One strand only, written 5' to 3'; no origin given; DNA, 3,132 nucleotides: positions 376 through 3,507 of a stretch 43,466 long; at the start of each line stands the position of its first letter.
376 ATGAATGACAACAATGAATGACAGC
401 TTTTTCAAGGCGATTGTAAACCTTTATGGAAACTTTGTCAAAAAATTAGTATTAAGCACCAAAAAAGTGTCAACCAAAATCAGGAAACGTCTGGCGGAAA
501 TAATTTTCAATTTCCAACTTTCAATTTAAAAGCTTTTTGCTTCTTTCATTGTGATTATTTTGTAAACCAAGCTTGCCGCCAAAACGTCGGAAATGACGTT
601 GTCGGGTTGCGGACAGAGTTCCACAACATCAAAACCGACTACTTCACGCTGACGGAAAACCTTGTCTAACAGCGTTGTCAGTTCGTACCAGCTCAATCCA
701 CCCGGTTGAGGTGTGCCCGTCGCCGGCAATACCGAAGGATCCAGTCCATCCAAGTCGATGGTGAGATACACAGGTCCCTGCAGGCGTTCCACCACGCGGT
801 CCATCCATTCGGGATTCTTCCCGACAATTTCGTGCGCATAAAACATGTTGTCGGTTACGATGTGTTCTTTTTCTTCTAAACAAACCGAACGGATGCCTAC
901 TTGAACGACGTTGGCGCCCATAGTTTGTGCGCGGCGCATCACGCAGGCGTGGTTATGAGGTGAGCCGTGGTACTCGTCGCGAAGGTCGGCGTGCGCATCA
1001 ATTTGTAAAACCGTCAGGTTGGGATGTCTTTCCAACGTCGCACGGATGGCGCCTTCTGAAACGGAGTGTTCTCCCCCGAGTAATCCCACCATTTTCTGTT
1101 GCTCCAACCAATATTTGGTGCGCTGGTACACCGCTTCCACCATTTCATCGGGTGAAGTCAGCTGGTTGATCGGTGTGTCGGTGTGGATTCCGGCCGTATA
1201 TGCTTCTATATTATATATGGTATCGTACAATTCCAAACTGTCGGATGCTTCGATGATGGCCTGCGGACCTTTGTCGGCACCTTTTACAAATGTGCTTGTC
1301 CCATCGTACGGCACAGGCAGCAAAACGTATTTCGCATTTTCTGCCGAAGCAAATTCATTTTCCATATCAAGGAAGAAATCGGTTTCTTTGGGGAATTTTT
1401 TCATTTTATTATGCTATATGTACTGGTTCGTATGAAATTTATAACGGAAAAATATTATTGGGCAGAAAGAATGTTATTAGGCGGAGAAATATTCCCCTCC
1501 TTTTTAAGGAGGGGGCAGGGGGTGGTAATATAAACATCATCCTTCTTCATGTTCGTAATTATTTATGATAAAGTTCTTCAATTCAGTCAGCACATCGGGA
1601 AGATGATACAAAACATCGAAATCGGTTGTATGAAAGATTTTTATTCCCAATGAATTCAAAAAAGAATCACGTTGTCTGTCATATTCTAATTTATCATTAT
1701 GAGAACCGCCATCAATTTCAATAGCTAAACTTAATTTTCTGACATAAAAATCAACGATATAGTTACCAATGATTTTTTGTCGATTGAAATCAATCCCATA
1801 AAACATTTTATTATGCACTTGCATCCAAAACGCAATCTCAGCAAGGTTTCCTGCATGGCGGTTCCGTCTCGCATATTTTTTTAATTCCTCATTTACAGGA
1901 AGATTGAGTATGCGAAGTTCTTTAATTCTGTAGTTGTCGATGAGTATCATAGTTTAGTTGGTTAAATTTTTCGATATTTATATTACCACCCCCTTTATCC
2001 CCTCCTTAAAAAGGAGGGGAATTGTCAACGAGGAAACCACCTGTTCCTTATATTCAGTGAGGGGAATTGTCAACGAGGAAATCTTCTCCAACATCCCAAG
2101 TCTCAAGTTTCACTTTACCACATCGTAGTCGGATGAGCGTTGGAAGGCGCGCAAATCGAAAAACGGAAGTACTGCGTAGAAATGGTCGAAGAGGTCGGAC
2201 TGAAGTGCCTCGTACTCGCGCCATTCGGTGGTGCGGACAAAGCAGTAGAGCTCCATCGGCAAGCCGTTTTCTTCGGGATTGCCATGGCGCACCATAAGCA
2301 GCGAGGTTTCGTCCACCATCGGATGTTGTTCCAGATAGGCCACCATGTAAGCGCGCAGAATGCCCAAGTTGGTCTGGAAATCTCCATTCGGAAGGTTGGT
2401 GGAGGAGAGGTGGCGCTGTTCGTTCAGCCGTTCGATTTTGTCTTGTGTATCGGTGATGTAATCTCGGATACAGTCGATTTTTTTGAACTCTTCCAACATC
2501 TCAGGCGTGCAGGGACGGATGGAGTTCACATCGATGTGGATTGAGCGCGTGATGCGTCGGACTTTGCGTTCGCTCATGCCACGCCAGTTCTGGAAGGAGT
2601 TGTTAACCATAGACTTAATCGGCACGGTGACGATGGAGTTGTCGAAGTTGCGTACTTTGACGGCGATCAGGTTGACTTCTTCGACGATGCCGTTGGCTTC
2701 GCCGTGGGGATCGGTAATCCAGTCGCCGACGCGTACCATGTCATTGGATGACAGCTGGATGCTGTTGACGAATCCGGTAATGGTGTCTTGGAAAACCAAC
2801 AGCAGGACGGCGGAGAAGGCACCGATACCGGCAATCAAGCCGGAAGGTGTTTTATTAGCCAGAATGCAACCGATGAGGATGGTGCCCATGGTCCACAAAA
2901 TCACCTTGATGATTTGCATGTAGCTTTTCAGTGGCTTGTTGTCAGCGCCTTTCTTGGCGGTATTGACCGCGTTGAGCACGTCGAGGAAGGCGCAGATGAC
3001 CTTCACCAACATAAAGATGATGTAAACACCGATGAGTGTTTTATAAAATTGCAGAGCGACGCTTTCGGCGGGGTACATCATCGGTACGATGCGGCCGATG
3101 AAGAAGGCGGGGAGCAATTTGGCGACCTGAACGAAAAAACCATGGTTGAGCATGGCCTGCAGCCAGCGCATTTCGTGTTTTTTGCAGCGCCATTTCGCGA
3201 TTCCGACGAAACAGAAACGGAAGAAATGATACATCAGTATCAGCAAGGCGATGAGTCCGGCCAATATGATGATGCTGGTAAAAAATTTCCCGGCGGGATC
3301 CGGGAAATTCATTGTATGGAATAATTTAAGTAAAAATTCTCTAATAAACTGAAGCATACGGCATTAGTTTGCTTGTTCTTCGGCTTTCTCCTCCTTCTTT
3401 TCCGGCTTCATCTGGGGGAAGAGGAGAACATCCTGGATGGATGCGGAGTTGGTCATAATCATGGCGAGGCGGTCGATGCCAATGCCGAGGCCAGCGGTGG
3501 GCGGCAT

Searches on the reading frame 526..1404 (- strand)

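Call 9: search_protein_families(library=pfam, proteins=[window:526-1404:-], max_evalue=0.00001)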
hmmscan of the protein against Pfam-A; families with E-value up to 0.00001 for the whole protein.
window:526-1404:- (292 aa): 1 family
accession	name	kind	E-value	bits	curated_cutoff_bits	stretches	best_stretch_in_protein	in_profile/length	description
PF00491.26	Arginase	-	5.3e-66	223.4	22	1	25-283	2-277/280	Arginase family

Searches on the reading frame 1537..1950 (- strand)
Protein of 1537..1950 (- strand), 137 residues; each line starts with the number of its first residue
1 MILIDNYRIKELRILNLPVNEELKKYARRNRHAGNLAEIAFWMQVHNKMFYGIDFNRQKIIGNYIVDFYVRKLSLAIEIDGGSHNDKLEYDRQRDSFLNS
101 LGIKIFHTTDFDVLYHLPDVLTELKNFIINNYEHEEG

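Call 9: search_protein_families(library=pfam, proteins=[window:1537-1950:-], max_evalue=0.00001)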
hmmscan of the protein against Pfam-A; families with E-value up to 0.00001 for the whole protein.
window:1537-1950:- (137 aa): 2 families
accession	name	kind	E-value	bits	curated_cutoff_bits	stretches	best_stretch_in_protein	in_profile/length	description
PF04480.18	DUF559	-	2e-24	86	20.6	1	22-126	2-106/109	Protein of unknown function (DUF559)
PF18741.7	MTES_1575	-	7.3e-06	26.4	38.2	1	52-127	13-95/96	REase_MTES_1575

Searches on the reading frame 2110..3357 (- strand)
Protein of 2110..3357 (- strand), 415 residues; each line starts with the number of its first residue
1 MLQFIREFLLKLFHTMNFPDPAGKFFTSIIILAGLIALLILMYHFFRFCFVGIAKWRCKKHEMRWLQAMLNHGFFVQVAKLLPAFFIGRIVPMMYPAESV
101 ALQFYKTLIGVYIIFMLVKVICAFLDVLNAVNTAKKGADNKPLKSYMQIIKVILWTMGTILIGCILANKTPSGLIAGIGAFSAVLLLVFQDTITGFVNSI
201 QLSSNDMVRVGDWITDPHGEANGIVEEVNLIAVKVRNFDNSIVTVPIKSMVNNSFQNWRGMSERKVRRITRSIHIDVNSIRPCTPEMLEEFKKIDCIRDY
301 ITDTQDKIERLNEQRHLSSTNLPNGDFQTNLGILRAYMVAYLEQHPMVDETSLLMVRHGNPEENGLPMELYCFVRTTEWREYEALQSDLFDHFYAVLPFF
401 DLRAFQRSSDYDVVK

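Call 9: search_protein_families(library=pfam, proteins=[window:2110-3357:-], max_evalue=0.00001)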
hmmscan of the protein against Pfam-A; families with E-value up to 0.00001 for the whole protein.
window:2110-3357:- (415 aa): 1 family
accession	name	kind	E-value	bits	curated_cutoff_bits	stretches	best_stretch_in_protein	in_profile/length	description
PF00924.24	MS_channel_2nd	-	2.4e-15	56.8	20.2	1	191-259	1-67/68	Mechanosensitive ion channel, beta-domain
